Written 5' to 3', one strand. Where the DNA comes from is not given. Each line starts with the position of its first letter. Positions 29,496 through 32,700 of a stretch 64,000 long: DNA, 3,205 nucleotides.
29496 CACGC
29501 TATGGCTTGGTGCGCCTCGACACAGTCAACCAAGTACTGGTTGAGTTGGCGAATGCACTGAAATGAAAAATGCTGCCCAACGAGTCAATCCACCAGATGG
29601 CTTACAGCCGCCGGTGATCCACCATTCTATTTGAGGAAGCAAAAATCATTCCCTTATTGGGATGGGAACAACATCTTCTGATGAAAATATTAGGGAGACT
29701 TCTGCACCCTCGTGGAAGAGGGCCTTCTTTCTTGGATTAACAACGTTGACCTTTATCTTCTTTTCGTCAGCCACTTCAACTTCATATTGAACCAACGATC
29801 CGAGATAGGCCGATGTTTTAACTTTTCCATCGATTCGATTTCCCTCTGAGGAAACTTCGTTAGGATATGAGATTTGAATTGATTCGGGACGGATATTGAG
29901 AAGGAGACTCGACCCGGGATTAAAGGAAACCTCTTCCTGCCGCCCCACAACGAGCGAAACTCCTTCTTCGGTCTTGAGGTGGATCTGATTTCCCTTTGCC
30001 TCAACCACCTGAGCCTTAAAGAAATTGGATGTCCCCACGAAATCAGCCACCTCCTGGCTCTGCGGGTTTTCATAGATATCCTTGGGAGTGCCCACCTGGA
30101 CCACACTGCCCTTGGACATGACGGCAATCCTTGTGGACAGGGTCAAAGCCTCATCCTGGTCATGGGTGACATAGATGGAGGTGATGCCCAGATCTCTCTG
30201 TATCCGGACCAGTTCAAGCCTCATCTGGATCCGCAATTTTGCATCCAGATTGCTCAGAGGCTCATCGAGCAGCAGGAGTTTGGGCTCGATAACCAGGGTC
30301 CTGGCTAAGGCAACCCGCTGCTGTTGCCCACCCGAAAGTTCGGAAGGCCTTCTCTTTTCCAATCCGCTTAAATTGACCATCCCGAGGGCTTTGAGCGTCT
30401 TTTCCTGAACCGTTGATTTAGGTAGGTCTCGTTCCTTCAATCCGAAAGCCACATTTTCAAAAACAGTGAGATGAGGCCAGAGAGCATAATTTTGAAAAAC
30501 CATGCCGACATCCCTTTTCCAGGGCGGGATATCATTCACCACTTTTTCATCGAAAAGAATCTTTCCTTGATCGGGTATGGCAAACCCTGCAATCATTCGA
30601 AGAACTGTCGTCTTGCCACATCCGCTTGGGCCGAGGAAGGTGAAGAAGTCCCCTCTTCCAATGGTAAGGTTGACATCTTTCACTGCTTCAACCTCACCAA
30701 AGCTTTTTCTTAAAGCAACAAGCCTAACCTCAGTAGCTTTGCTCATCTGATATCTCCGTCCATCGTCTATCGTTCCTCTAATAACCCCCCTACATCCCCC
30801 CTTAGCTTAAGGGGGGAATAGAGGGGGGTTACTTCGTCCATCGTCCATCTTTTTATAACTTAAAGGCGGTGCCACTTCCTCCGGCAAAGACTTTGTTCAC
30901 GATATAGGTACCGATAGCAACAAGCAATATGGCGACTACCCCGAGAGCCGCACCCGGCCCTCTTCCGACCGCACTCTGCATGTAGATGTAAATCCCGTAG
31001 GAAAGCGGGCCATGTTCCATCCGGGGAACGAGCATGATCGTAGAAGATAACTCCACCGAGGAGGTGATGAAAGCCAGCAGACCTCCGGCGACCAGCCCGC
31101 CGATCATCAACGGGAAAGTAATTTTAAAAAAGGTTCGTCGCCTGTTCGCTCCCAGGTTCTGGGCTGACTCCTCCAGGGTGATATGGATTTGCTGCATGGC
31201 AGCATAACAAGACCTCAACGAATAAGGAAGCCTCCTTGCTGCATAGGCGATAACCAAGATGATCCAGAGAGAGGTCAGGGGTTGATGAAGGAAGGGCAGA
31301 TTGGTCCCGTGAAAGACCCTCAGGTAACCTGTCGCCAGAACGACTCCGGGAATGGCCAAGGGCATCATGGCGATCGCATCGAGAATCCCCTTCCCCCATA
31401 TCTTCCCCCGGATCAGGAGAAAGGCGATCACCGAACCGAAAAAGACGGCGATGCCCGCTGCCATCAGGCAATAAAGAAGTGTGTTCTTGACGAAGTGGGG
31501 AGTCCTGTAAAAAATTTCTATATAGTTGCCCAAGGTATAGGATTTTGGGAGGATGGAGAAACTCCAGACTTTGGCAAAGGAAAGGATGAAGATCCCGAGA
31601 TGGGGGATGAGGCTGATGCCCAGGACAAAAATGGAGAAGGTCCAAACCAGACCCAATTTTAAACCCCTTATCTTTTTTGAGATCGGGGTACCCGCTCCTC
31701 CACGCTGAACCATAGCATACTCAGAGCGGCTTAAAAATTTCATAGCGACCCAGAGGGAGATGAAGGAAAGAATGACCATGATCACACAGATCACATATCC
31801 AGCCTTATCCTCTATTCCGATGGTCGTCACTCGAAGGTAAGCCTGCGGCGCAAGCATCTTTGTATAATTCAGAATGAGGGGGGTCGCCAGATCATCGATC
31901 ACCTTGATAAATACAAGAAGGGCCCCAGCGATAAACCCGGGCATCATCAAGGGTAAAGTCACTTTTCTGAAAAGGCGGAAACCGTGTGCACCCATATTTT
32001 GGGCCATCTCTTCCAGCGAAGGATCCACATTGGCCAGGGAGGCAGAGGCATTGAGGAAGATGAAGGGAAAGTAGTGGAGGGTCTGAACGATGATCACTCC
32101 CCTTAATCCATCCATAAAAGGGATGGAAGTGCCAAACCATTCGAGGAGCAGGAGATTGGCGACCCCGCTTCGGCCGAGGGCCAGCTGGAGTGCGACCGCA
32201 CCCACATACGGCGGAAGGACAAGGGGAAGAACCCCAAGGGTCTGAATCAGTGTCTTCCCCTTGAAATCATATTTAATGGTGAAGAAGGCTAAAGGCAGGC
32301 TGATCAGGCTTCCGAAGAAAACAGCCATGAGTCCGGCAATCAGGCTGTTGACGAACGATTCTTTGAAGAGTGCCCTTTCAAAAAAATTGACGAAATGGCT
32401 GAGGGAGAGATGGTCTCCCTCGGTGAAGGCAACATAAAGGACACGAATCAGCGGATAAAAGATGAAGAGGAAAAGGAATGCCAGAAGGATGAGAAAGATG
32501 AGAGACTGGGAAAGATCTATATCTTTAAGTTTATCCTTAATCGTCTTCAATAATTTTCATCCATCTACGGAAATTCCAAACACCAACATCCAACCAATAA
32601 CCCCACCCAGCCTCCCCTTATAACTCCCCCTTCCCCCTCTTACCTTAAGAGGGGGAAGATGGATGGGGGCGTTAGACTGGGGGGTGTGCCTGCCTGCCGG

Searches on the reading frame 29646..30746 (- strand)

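Call 39: search_protein_families(library=pfam, proteins=[window:29646-30746:-], max_evalue=0.00001)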
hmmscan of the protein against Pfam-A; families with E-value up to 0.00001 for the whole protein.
window:29646-30746:- (366 aa): 2 families
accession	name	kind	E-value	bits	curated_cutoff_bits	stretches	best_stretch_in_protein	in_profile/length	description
PF00005.33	ABC_tran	-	5.6e-37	127.8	25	1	22-164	1-136/137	ABC transporter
PF08402.16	TOBE_2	-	2.2e-13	50.5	21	1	285-360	3-74/76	TOBE domain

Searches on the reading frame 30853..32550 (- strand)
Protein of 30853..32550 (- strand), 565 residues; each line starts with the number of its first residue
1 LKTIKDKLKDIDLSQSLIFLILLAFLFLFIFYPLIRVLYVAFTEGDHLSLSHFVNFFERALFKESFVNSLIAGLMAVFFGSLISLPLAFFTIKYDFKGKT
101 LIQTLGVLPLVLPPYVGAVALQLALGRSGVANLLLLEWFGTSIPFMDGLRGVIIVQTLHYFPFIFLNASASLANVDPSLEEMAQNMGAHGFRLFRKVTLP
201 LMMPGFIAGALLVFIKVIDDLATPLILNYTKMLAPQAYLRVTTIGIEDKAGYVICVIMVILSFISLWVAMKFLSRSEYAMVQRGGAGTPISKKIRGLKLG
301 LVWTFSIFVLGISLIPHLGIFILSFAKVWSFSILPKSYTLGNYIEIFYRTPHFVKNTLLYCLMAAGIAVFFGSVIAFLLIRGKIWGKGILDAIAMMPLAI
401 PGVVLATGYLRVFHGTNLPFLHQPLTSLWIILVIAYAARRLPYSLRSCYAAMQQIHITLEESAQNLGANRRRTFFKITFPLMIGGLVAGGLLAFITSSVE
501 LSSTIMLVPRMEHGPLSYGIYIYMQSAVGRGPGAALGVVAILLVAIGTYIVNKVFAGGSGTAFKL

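Call 41: search_protein_families(library=pfam, proteins=[window:30853-32550:-], max_evalue=0.00001)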
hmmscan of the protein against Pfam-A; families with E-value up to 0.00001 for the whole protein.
window:30853-32550:- (565 aa): 1 family
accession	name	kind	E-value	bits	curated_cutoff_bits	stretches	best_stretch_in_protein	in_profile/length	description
PF00528.27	BPD_transp_1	-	3e-22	79.7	26.4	2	84-275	5-180/184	Binding-protein-dependent transport system inner membrane component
